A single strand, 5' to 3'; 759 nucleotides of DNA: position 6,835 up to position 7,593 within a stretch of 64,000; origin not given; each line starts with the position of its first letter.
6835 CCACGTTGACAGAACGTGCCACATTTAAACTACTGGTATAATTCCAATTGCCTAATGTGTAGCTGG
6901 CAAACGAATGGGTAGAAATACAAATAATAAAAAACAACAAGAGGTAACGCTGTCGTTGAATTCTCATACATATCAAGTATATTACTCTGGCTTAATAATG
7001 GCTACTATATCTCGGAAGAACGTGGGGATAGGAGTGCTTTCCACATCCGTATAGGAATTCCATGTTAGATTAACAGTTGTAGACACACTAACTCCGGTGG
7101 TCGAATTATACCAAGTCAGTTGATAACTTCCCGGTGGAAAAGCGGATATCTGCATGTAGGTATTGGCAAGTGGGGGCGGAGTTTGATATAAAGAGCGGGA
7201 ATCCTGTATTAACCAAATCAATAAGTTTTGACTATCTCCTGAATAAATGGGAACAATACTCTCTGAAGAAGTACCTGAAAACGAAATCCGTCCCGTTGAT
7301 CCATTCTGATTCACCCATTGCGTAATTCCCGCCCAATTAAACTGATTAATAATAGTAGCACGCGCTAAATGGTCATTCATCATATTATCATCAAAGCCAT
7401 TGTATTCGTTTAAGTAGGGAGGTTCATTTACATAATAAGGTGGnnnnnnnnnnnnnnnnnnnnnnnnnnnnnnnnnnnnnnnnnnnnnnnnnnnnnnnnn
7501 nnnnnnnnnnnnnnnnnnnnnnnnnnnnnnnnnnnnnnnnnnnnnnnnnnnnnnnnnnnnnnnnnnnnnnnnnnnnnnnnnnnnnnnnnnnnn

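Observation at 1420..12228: Cassette-like array: giant secreted protein C-terminal module + orphan module copies interleaved with diverged secreted Kelch paralogs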

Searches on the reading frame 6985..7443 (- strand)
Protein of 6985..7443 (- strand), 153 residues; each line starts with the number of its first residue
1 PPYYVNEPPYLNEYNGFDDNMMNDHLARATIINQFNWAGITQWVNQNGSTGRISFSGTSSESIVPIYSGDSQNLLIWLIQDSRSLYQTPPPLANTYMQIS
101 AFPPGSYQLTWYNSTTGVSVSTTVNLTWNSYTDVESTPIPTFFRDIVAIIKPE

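Call 22: find_related_loci(query=A2, collection=genome_contigs, flank=10000)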
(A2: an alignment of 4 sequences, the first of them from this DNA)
Query A2 (140 aa) in genome_contigs; peptide patterns used: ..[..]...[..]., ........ (x = any residue, [..] = any of these).
54 stretches matched a pattern, but none encodes a relative of the query by tblastn (E <= 1e-3).

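Call 32: find_homologous_proteins(query=A3, max_evalue=0.001)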
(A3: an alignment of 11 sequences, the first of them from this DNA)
Query A3 (11 sequences) (153 aa, profile of the alignment): 13 proteins with E <= 0.001 among 1512 candidates.
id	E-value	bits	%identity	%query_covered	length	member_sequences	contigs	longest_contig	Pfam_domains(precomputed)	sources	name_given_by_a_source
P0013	1.3e-57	211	37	92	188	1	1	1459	-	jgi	jgi:hypothetical protein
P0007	7.5e-56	206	39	92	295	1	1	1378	-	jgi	jgi:hypothetical protein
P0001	5.9e-53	196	57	87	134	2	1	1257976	-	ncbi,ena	-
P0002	7.3e-53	196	99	92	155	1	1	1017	-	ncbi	-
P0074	1.0e-52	195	43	99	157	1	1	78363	-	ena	-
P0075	3.8e-51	190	38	100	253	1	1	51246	-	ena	-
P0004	1.0e-50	189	60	93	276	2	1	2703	-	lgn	-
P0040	5.4e-48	180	31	88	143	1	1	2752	-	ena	-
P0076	2.1e-42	162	27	88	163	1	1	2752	-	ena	-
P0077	1.1e-38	150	32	87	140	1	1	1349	-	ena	-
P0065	1.2e-38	150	31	72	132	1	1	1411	-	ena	-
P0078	9.7e-32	127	34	87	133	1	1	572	-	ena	-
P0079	1.4e-19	88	64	9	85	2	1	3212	-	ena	-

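Call 33: find_encoding_contigs(protein=P0074, flank=10000, max_places=3)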
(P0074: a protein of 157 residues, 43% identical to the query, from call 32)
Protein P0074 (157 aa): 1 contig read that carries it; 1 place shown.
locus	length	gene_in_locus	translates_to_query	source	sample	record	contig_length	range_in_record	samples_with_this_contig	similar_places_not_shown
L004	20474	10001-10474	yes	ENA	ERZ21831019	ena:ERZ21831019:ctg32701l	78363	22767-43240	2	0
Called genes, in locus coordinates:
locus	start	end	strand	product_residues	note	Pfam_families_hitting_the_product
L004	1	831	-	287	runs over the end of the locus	PF00288:GHMP_kinases_N, PF08544:GHMP_kinases_C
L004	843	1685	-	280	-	PF01875:Memo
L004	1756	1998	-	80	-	-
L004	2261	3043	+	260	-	PF00005:ABC_tran, PF13304:AAA_21 (faint)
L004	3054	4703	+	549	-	-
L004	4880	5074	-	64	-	-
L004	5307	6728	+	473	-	-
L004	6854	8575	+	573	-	-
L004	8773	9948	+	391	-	-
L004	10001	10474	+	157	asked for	-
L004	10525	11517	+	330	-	PF01344:Kelch_1 (faint), PF24681:Kelch_KLHDC2_KLHL20_DRC7 (weak)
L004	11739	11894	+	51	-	PF07411:DUF1508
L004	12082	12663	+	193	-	PF01555:N6_N4_Mtase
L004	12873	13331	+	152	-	PF01555:N6_N4_Mtase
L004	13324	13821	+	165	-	PF04471:Mrr_cat, PF22722:NA-iREase1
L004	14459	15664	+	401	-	PF16401:DUF5009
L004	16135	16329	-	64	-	PF01883:FeS_assembly_P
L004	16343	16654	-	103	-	PF00355:Rieske, PF13806:Rieske_2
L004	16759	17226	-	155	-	PF01592:NifU_N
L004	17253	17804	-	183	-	PF01458:SUFBD_core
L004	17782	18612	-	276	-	PF19295:SufBD_N, PF01458:SUFBD_core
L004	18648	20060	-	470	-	PF19295:SufBD_N, PF01458:SUFBD_core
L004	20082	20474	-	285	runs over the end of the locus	PF02463:SMC_N (faint), PF00005:ABC_tran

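Call 34: find_encoding_contigs(protein=P0075, flank=10000, max_places=3)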
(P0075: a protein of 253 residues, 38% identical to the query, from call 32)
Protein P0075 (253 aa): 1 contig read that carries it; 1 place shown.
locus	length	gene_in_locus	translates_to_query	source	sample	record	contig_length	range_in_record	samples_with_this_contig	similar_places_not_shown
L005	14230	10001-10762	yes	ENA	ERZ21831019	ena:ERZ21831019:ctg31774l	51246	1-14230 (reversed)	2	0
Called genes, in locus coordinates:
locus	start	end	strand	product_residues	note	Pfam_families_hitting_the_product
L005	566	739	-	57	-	-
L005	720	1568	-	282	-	-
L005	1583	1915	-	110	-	-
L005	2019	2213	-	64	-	-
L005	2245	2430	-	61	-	-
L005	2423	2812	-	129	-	-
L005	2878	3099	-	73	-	-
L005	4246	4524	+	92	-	-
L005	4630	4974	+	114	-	-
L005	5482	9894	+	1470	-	PF13229:Beta_helix (faint), PF05048:NosD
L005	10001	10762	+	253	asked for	-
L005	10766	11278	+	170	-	-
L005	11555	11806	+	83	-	-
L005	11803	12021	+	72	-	-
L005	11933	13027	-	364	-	PF03235:GmrSD_N, PF01844:HNH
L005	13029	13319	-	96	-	PF13651:EcoRI_methylase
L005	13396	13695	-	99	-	PF13651:EcoRI_methylase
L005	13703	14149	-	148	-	PF13651:EcoRI_methylase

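Call 40: find_related_loci(query=A3, collection=metagenome_contigs, flank=10000)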
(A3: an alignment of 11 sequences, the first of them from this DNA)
Query A3 (153 aa) in metagenome_contigs; peptide patterns used: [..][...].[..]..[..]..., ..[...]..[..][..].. (x = any residue, [..] = any of these).
113 stretches matched a pattern, but none encodes a relative of the query by tblastn (E <= 1e-3).

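Call 47: find_encoding_contigs(protein=P0077, flank=3000, max_places=3)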
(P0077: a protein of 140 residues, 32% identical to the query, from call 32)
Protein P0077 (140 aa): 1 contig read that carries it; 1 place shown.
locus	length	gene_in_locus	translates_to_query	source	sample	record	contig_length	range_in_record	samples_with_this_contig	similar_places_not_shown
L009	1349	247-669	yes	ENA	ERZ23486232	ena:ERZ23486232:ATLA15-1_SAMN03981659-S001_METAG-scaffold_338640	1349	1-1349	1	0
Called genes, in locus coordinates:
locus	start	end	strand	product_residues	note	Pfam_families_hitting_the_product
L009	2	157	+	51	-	?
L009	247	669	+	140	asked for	-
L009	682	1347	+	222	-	?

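Call 59: predict_structure(alignment_id=A5)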
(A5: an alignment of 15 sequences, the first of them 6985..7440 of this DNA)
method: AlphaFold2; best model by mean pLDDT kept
length: 152 residues; sequences in the alignment: 15
mean_pLDDT: 75.3   pTM: 0.70
mean pLDDT of the five models: 75.3, 73.2, 73.1, 72.8, 70.3
residues with pLDDT >= 90: 36; 70-90: 71; 50-70: 17; < 50: 28
segments of 3 or more residues with pLDDT < 50: 1-18, 41-48
pLDDT, mean of each block of 10 residues (from residue 1): 40 46 64 71 48 80 82 86 70 88 92 90 90 91 90 84
secondary structure, 60 per line:
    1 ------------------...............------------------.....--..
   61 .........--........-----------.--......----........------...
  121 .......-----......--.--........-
elements in order: H19-33 E52-56 E62-69 E72-79 E94-99 E104-111 E118-127 E133-138 E144-151
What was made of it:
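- On Polymorphic toxin system with orphan CT/immunity pairs: The junction is the interdomain helix of the hydrolase unit (call 59).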

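Call 61: fold_search(model_id=the predicted structure, library=pdb)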
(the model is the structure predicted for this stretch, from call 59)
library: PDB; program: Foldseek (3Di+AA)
matches with E <= 10: 1117; with E <= 0.001: 5
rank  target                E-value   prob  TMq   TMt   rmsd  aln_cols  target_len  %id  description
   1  9gpc                  1.6e-05  1.00  0.54  0.16   4.8       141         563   15  The crystal structure of ManDH5 E303Q mutant at 1.4 Angstroms Resolution - a beta-D-Mannanase of GH5 family from Dictyog (released 2025-09-17)
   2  9gmj                  2.0e-05  1.00  0.53  0.17   5.4       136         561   16  The crystal structure of ManDH5 Selenomethionine derivative at 1.6 Angstroms resolution - a beta-D-Mannanase of GH5 fami (released 2025-09-10)
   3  9gpe_A                3.9e-05  1.00  0.58  0.18   4.1       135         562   18  ManDH5 E303Q in complex with mannotetraose after co-crystalliztion with mannotetraose at 1.6 angstroms resolution a be (released 2025-09-17)
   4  9gpg_A                4.4e-05  1.00  0.55  0.17   4.5       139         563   18  Complex of ManDH5 native enzyme with Mannobiose after co crystallization with Mannopentaose at 1.7 angstroms resolutio (released 2025-09-17)
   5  9gpa                  5.2e-05  1.00  0.56  0.17   5.2       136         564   18  ManDH5- a beta-D-Mannanase of GH5 family from Dictyoglomus thermophilium (released 2025-09-17)
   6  6tvk                  5.9e-03  1.00  0.43  0.12   5.6       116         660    9  Alpha-L-fucosidase isoenzyme 2 from Paenibacillus thiaminolyticus (released 2021-07-21)
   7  5axh_B                6.3e-03  1.00  0.49  0.15   5.0       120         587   12  Crystal structure of thermophilic dextranase from Thermoanaerobacter pseudethanolicus, D312G mutant in complex with is (released 2015-11-11)
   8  5axh_A                8.8e-03  1.00  0.46  0.14   5.4       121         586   11  Crystal structure of thermophilic dextranase from Thermoanaerobacter pseudethanolicus, D312G mutant in complex with is (released 2015-11-11)
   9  8i0j_A                8.8e-03  1.00  0.38  0.13   7.2       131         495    8  JB13GH39P28 mutant-D41G (released 2024-04-24)
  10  5axg_B                9.9e-03  1.00  0.49  0.15   5.0       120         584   12  Crystal structure of thermophilic dextranase from Thermoanaerobacter pseudethanolicus (released 2015-11-11)
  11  2yih_A                1.2e-02  0.97  0.34  0.12   4.8       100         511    7  Structure of a Paenibacillus polymyxa Xyloglucanase from GH family 44 with Xyloglucan (released 2011-06-08)
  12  8i0j_B                1.4e-02  1.00  0.38  0.14   5.9       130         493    8  JB13GH39P28 mutant-D41G (released 2024-04-24)
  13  5axg_A                1.5e-02  1.00  0.49  0.15   5.0       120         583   12  Crystal structure of thermophilic dextranase from Thermoanaerobacter pseudethanolicus (released 2015-11-11)
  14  8t9w_C                1.5e-02  0.99  0.37  0.15   4.2       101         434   12  Crystal structure of a GH140 apiosidase derived from a lignocellulolytic enriched mangrove metagenome. (released 2024-02-07)
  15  3kl0_C                1.5e-02  0.96  0.32  0.15   6.0        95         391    6  Crystal structure of the glucuronoxylan xylanohydrolase XynC from Bacillus subtilis (released 2010-12-08)
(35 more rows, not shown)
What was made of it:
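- On GH5/GH140-like two-domain glycoside hydrolase (clan GH-A): The module alone matches the ManDH5 C-terminal domain (call 61).
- Next come the C-terminal domains of GH29, GH66, GH39, GH44, GH140 and GH30 enzymes (calls 59, 61).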
